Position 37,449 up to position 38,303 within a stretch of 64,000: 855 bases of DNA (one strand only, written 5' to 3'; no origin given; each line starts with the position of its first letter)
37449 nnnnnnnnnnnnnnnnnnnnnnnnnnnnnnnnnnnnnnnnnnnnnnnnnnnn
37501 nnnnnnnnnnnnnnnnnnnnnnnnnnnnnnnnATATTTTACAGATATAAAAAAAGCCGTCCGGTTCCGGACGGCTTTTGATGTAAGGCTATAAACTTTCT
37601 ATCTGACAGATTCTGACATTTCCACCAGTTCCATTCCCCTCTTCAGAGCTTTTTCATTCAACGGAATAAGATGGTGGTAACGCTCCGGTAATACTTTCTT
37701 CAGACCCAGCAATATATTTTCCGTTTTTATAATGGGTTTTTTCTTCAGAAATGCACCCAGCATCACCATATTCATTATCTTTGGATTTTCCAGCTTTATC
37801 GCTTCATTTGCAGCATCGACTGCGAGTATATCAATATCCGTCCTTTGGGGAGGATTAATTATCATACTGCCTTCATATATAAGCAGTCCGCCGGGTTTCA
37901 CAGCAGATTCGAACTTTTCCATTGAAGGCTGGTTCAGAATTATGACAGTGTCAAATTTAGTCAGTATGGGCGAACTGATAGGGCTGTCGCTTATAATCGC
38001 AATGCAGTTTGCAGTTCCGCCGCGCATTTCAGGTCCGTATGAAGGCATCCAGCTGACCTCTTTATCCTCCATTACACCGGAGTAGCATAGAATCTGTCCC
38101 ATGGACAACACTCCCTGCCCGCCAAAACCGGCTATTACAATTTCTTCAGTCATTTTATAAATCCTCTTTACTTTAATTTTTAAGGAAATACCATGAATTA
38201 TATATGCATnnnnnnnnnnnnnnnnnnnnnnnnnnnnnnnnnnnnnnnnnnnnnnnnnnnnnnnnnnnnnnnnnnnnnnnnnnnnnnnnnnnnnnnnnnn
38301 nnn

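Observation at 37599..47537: Nine-gene same-strand block joining a lipoate-dependent 2-oxoacid dehydrogenase complex, its lipoylation enzymes, and a ferredoxin-dependent 2-oxoacid oxidoreductase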

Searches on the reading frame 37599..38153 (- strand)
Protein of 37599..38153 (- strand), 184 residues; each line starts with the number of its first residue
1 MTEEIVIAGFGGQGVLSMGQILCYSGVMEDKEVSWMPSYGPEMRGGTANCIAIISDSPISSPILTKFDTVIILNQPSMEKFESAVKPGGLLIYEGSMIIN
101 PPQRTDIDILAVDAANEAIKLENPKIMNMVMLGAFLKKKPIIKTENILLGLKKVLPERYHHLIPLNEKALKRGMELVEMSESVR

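Call 3: search_protein_families(library=pfam, proteins=[window:37599-38153:-])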
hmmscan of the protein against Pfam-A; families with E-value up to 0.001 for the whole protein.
window:37599-38153:- (184 aa): 1 family
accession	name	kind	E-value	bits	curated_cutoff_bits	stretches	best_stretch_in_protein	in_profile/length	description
PF01558.24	POR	-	3.5e-33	115.6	27.4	1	11-175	1-173/173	Pyruvate ferredoxin/flavodoxin oxidoreductase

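Call 4: search_protein_families(library=ncbifam, proteins=[window:37599-38153:-])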
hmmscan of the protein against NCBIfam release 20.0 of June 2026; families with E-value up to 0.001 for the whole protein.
window:37599-38153:- (184 aa): 21 families
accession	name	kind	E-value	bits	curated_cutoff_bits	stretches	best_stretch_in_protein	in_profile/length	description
NF006323.0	PRK08537.1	equivalog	1.1e-28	99.8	235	1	1-178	1-179/181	2-oxoacid:ferredoxin oxidoreductase subunit gamma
TIGR02175.1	PorC_KorC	subfamily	1.7e-21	76.8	81.1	1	4-178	3-176/177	2-oxoacid:acceptor oxidoreductase, gamma subunit, pyruvate/2-ketoisovalerate family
NF006211.0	PRK08338.1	equivalog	7.9e-18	64.5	239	1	5-175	3-166/170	2-oxoacid:ferredoxin oxidoreductase subunit gamma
NF005324.0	PRK06853.1-4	equivalog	4.1e-16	59.4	222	1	1-179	1-191/196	indolepyruvate oxidoreductase subunit beta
NF040683.1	PorC_Meth_Thtga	equivalog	9.4e-15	54.8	270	1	4-180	3-176/177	pyruvate synthase subunit PorC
TIGR03710.1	OAFO_sf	subfamily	1.8e-14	53.2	482.75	1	5-182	4-178/561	2-oxoacid:acceptor oxidoreductase subunit alpha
NF005325.0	PRK06853.1-5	equivalog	2e-14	53.8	230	2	103-177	121-191/192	indolepyruvate oxidoreductase subunit beta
NF006321.0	PRK08534.1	equivalog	2.8e-14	53.2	225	1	4-172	3-172/181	pyruvate ferredoxin oxidoreductase subunit gamma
NF005322.0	PRK06853.1-2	equivalog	5.3e-14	52.5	237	2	103-178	123-194/197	indolepyruvate oxidoreductase subunit beta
NF005323.0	PRK06853.1-3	equivalog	3.4e-12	46.7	238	2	97-178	119-196/197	indolepyruvate oxidoreductase subunit beta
NF004916.0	PRK06274.1-2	equivalog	3.8e-12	46.6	227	1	1-175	1-174/178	indolepyruvate oxidoreductase subunit beta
NF045762.1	PhenlGlyoxDHPadE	equivalog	2e-10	40.8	300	1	4-175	3-177/187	NADH-dependent phenylglyoxylate dehydrogenase subunit gamma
NF006275.0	PRK08441.1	equivalog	1.2e-09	38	216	1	2-99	2-101/185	2-oxoglutarate-acceptor oxidoreductase subunit OorC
TIGR03334.1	IOR_beta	equivalog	5.2e-09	36.3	205.8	0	108-174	124-188/189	indolepyruvate ferredoxin oxidoreductase subunit beta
NF010632.0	PRK14029.1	equivalog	9.3e-09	35.2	335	1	4-155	3-161/185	pyruvate/ketoisovalerate ferredoxin oxidoreductase subunit gamma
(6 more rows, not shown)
